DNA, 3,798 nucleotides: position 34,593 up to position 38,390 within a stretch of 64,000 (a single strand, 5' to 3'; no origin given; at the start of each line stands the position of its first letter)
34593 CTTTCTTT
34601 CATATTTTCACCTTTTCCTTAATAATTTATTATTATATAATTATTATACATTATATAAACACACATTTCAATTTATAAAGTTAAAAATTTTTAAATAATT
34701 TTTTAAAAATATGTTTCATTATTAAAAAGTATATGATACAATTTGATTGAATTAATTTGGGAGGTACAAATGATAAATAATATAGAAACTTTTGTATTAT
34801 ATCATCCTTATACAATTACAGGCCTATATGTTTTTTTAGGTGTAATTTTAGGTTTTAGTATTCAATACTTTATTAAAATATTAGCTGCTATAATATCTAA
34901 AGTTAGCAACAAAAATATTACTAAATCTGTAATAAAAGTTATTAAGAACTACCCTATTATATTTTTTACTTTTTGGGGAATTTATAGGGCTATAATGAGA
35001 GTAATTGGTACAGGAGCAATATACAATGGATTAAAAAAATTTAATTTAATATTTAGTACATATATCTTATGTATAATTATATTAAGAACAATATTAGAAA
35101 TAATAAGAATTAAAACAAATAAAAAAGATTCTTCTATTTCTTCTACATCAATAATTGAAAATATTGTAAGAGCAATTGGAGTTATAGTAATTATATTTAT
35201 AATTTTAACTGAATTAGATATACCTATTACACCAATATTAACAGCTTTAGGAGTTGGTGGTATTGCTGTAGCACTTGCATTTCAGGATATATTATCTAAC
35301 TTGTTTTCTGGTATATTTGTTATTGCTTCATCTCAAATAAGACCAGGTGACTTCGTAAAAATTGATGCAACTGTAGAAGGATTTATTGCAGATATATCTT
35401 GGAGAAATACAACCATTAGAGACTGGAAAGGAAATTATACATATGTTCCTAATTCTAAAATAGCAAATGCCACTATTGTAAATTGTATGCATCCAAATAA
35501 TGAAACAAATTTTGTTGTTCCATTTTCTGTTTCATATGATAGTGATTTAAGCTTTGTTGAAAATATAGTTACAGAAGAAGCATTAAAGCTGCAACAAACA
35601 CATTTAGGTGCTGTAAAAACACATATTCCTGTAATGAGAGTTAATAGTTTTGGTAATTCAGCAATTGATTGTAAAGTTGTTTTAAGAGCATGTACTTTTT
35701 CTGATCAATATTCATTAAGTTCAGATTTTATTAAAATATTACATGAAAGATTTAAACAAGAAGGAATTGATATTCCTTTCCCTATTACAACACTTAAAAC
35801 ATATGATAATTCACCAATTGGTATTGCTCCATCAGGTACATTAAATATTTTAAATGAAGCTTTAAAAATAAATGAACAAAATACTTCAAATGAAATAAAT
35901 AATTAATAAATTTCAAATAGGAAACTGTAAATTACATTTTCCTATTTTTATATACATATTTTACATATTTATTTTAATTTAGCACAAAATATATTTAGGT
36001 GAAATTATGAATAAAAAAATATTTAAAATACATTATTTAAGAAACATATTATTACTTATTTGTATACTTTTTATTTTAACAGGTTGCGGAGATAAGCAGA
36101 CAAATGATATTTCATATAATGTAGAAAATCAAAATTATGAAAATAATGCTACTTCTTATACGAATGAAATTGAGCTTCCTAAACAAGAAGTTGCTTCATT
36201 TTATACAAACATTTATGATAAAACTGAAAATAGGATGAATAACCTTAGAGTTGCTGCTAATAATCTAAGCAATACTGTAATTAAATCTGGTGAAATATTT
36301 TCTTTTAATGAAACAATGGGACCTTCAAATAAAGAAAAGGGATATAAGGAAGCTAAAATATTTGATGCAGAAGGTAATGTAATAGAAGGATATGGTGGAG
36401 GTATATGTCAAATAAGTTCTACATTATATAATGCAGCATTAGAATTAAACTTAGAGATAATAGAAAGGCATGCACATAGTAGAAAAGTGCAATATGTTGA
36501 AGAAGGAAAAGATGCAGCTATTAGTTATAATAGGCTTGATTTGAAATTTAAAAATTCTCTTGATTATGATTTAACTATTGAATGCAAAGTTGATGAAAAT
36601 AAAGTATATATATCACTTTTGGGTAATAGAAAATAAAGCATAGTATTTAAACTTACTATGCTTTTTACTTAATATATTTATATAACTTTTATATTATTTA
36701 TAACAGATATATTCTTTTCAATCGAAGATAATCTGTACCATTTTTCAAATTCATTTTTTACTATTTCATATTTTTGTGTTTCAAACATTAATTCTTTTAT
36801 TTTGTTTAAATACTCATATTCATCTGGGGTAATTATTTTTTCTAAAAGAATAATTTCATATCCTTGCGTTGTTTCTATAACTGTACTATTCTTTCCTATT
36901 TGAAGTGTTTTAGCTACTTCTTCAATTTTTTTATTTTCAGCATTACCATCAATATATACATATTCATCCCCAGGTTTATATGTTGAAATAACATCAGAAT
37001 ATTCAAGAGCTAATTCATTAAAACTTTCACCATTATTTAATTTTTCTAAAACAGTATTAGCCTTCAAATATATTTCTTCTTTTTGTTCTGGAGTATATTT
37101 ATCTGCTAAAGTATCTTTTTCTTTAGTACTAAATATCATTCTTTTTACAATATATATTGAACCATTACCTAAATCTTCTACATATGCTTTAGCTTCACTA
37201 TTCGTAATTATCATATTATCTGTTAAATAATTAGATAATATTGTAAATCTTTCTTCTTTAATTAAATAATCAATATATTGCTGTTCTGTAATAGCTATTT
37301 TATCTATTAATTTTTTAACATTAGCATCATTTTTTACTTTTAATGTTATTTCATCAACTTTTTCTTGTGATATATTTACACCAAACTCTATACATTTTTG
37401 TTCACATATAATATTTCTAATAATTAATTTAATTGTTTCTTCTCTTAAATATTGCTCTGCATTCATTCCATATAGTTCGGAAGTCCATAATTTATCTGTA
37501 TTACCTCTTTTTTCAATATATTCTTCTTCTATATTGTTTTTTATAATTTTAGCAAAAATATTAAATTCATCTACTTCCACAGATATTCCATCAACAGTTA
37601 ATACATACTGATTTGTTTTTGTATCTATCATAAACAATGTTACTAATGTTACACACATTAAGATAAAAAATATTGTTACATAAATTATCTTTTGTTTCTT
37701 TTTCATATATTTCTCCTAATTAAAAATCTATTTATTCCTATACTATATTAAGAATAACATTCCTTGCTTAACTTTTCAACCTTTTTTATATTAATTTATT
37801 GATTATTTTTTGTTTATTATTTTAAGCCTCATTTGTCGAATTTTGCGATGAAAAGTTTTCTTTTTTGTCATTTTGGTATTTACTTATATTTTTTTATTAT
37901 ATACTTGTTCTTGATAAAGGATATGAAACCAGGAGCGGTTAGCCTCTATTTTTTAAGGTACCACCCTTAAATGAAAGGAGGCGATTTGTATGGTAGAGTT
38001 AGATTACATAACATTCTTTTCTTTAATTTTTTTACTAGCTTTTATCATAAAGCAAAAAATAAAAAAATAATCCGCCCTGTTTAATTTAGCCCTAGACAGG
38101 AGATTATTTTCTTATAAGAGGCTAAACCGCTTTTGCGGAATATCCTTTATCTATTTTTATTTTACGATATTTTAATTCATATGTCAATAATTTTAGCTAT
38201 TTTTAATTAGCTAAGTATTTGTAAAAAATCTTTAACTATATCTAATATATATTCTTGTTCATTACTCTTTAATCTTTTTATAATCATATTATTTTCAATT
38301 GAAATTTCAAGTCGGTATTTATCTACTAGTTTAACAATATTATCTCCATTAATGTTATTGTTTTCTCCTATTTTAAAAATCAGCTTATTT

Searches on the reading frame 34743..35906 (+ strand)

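Call 63: search_protein_families(library=ncbifam, proteins=[window:34743-35906:+], max_evalue=0.00001)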
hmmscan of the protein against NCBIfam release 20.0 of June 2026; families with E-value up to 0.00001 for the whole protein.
window:34743-35906:+ (387 aa): 6 families
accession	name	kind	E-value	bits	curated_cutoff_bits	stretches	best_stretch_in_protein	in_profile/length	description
NF047602.1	MscsSHelicob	equivalog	2.5e-22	79.6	400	1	98-346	15-251/260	small-conductance mechanosensitive channel MscS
NF007662.0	PRK10334.1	subfamily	1.1e-20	74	321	1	107-349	38-273/286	small-conductance mechanosensitive channel MscS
NF047601.1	MscSThanab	equivalog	1.7e-18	67.1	500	1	134-351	64-274/280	small-conductance mechanosensitive channel MscS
NF008438.0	PRK11281.1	equivalog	1e-13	50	991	1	114-346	856-1081/1113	mechanosensitive channel MscK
NF008180.0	PRK10929.1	equivalog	1.5e-10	39.6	809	1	165-352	905-1084/1109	miniconductance mechanosensitive channel MscM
NF008542.0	PRK11465.1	equivalog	1.7e-09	36.5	596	1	138-283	513-653/741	mechanosensitive channel protein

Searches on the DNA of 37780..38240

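Call 79: search_rna_families(source=window, start=37780, end=38240, threshold=evalue, max_evalue=10)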
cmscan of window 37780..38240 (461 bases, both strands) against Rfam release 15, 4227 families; matches with E-value up to 10: 8.
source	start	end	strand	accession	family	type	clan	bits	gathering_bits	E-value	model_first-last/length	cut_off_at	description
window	38015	38070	-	RF03956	mir-737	Gene; miRNA;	-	21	60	0.84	1-63/63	no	mir-737 microRNA precursor family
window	37929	37984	-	RF02396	sau-5949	Gene; sRNA;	-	18.8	56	2.2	1-59/59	no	Staphylococcus sRNA sau-5949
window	38016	38077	-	RF01711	Lnt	Cis-reg;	-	18.1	55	3.9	1-63/63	no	Lnt RNA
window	38059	38113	-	RF02592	Spy392987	Gene; antisense;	-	17.6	47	2.2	1-63/63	no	S. pyogenes antisense RNA 392987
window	38031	38146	-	RF02060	STnc410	Gene; sRNA;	-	15.7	50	0.52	1-158/158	no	Enterobacterial sRNA STnc410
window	37974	38061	-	RF00543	snopsi18S-1377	Gene; snRNA; snoRNA; HACA-box;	-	13.4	48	8.2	1-140/140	no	Small nucleolar RNA psi18S-1377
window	37813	37847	+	RF02189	ST7-OT4_3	Gene; lncRNA;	-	10.3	50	4.4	267-302/302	no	ST7 overlapping transcript 4 conserved region 3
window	37890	37928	-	RF02350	psRNA6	Gene; sRNA;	-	8.8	60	4.8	1-333/333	no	Nitrosomonas sRNA psRNA6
